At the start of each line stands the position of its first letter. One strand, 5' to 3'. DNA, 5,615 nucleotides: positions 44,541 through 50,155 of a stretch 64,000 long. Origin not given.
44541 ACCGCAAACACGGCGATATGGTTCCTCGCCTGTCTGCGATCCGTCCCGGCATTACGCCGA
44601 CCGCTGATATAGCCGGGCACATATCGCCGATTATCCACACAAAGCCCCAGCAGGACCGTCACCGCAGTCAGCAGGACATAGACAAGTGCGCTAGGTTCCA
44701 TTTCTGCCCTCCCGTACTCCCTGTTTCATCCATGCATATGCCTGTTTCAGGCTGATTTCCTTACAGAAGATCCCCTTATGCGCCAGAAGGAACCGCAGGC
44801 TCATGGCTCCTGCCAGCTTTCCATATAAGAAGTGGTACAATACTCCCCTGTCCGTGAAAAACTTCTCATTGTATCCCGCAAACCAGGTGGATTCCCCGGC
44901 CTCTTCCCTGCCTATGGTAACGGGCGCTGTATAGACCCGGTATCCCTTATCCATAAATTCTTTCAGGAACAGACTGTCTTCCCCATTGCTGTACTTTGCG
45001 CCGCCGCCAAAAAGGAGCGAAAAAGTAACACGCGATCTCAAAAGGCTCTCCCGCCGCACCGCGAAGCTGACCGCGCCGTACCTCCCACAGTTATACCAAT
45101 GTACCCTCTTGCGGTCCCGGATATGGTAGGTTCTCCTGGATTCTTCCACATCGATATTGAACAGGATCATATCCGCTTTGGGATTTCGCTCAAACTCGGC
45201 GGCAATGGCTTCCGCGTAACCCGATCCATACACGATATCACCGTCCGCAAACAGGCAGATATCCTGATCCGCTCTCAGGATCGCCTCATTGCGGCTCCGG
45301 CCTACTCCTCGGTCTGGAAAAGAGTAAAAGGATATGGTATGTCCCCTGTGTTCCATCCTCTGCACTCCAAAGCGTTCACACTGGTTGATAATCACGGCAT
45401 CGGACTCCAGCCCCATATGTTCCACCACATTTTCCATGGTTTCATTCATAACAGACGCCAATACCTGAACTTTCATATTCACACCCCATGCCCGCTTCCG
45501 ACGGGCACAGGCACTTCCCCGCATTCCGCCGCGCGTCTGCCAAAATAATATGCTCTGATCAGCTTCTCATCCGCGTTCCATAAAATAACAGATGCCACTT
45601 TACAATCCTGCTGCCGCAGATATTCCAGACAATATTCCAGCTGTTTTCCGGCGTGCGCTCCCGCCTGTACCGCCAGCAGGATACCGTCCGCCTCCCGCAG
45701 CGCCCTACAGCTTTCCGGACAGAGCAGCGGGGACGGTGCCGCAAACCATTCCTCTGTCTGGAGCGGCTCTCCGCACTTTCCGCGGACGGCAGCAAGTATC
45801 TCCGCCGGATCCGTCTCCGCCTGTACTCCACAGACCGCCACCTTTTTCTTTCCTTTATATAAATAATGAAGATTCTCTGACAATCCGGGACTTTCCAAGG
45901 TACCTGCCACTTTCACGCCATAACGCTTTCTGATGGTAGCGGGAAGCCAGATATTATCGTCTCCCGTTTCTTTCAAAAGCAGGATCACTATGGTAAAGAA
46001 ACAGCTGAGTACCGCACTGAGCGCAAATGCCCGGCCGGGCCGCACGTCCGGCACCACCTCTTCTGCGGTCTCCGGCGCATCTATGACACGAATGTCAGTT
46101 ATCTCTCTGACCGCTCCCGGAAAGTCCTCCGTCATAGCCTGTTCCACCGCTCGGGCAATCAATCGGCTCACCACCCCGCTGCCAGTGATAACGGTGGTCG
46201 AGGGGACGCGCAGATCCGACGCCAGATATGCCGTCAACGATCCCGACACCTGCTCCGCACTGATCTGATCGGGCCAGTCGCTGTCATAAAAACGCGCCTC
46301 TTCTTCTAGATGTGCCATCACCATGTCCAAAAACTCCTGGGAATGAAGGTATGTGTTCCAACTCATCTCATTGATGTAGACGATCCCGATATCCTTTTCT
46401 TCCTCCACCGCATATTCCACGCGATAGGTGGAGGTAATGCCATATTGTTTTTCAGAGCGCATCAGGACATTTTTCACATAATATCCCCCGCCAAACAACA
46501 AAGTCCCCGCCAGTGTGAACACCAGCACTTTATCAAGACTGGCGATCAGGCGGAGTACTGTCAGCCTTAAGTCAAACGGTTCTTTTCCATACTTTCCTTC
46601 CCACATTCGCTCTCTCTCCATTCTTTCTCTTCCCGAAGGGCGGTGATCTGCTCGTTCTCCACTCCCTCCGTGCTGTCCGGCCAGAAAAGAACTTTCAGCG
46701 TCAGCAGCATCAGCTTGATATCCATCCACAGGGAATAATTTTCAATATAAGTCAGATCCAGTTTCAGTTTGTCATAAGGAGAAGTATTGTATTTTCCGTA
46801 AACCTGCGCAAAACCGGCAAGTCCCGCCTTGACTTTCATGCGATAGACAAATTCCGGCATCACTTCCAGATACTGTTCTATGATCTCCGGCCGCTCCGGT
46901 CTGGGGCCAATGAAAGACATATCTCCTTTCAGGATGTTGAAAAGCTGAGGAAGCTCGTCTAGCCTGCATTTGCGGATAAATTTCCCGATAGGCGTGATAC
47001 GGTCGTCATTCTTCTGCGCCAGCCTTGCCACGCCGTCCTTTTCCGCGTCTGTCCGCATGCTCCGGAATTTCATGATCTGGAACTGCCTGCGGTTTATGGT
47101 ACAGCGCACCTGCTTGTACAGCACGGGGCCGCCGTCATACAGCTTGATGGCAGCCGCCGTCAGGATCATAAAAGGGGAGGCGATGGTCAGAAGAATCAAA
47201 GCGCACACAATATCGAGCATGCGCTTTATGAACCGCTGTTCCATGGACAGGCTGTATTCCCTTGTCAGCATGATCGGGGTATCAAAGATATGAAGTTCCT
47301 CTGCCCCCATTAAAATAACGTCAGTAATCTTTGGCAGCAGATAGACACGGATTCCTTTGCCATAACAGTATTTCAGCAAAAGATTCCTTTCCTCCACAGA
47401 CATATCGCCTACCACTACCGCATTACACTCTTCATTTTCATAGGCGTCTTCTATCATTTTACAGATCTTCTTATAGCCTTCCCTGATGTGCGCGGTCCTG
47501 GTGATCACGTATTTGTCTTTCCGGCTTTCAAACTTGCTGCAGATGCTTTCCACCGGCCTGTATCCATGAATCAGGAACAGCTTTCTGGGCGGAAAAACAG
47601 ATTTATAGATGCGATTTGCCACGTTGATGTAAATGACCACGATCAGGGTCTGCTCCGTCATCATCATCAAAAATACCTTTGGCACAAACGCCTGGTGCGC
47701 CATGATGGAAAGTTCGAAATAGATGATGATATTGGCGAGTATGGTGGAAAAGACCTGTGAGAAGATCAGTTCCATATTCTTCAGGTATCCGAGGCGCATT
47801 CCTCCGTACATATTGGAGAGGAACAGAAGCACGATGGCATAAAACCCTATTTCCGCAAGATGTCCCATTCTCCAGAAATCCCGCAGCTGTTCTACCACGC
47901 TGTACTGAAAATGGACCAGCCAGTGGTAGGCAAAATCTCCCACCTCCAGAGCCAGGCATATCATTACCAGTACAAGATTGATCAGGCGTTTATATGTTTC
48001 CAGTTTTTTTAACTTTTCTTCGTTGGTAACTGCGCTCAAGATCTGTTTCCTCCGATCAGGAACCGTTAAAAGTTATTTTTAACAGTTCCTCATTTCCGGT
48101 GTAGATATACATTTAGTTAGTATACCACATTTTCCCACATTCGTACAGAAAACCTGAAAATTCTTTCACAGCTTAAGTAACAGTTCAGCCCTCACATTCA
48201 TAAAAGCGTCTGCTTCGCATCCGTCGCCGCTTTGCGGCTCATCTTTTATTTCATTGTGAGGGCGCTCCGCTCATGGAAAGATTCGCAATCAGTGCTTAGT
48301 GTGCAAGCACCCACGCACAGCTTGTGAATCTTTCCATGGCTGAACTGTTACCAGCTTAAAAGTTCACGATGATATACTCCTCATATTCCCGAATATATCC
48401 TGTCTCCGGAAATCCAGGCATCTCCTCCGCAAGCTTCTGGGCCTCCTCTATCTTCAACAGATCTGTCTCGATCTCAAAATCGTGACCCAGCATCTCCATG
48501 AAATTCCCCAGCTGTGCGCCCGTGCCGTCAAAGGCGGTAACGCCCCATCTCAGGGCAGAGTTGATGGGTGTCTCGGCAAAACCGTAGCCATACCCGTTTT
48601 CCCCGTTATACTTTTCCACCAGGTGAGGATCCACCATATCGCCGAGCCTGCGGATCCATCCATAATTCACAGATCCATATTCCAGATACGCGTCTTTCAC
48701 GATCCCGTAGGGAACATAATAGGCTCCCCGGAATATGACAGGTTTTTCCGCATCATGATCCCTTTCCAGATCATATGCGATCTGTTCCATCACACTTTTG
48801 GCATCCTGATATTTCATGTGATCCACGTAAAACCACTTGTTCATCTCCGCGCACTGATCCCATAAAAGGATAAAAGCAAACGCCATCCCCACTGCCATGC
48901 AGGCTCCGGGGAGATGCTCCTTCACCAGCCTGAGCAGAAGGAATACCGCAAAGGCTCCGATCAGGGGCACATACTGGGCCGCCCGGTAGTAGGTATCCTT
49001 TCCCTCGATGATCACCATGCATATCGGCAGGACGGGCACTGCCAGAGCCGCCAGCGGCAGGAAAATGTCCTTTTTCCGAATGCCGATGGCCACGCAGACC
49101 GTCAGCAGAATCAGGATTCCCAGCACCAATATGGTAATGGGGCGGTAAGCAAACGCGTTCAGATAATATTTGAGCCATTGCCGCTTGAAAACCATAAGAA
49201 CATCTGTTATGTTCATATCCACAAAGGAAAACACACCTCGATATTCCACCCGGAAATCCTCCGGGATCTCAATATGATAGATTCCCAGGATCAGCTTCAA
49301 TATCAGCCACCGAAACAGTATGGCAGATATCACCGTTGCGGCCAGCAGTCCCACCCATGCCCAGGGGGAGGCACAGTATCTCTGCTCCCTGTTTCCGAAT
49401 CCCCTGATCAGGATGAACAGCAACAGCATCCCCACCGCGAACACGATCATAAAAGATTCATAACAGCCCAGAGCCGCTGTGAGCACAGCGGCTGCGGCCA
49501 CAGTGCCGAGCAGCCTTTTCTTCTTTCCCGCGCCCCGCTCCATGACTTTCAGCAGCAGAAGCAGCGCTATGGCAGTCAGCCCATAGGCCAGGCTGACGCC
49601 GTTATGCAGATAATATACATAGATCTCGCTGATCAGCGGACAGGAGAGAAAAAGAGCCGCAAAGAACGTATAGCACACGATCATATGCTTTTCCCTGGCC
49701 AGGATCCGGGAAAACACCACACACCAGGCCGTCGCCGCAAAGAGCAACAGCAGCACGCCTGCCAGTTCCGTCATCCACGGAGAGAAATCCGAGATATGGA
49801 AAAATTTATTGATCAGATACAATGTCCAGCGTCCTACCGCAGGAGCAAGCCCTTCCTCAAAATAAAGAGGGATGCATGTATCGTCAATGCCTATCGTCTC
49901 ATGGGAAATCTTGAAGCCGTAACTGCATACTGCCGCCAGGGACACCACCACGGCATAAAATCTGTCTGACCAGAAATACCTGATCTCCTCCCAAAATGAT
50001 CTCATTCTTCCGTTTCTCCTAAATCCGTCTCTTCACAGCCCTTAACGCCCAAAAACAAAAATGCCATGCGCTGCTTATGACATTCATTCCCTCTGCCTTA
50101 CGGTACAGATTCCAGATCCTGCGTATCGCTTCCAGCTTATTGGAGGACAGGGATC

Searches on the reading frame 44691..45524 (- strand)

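Call 21: search_protein_families(library=pfam, proteins=[window:44691-45524:-], max_evalue=0.00001)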
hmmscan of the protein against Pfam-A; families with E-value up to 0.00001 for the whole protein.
window:44691-45524:- (277 aa): 1 family
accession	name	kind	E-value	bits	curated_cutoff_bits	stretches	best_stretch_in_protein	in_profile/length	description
PF00535.33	Glycos_transf_2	-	2.3e-06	28.1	23.3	1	60-142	51-132/168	Glycosyl transferase family 2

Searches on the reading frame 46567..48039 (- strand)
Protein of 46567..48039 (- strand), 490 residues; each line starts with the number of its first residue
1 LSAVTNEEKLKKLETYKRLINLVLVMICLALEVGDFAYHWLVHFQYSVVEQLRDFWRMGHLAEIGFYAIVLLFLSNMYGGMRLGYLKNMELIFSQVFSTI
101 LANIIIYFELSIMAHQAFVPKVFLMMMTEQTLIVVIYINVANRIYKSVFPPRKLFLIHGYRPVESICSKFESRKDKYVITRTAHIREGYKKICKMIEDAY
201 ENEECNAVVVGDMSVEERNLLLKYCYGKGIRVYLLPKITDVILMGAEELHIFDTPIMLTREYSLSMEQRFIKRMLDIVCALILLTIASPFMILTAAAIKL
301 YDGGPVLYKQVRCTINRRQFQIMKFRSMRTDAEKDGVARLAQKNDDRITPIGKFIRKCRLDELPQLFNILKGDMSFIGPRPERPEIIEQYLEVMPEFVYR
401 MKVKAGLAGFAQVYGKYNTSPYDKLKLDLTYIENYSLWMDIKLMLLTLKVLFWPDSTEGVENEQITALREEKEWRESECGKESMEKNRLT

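Call 21: search_protein_families(library=pfam, proteins=[window:46567-48039:-], max_evalue=0.00001)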
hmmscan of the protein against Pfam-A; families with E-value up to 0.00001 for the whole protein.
window:46567-48039:- (490 aa): 1 family
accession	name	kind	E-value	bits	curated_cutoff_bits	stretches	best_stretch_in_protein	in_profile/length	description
PF02397.22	Bac_transf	-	3.5e-65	219.3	27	1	272-452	1-178/179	Bacterial sugar transferase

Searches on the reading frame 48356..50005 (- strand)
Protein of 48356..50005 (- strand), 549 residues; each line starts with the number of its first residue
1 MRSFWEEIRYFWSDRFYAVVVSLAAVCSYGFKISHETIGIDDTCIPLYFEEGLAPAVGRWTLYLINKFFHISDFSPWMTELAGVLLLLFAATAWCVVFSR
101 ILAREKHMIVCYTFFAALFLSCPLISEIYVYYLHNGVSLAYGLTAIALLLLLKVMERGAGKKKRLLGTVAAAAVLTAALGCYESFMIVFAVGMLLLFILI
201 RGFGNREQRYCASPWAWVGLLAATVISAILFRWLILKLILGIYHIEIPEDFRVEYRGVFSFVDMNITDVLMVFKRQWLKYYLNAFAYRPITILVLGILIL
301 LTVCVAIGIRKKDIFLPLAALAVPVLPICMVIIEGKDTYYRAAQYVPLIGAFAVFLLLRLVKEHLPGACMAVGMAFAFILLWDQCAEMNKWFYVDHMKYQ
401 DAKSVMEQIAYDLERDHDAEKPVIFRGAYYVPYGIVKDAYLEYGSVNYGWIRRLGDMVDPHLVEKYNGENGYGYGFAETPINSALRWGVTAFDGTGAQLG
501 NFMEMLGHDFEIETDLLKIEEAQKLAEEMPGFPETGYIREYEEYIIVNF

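Call 21: search_protein_families(library=pfam, proteins=[window:48356-50005:-], max_evalue=0.00001)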
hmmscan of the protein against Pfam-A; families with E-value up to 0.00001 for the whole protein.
window:48356-50005:- (549 aa): 1 family
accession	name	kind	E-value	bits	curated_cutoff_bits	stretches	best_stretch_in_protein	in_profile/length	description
PF14264.12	Glucos_trans_II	-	4.1e-24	85.7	30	1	34-358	5-317/317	Glucosyl transferase GtrII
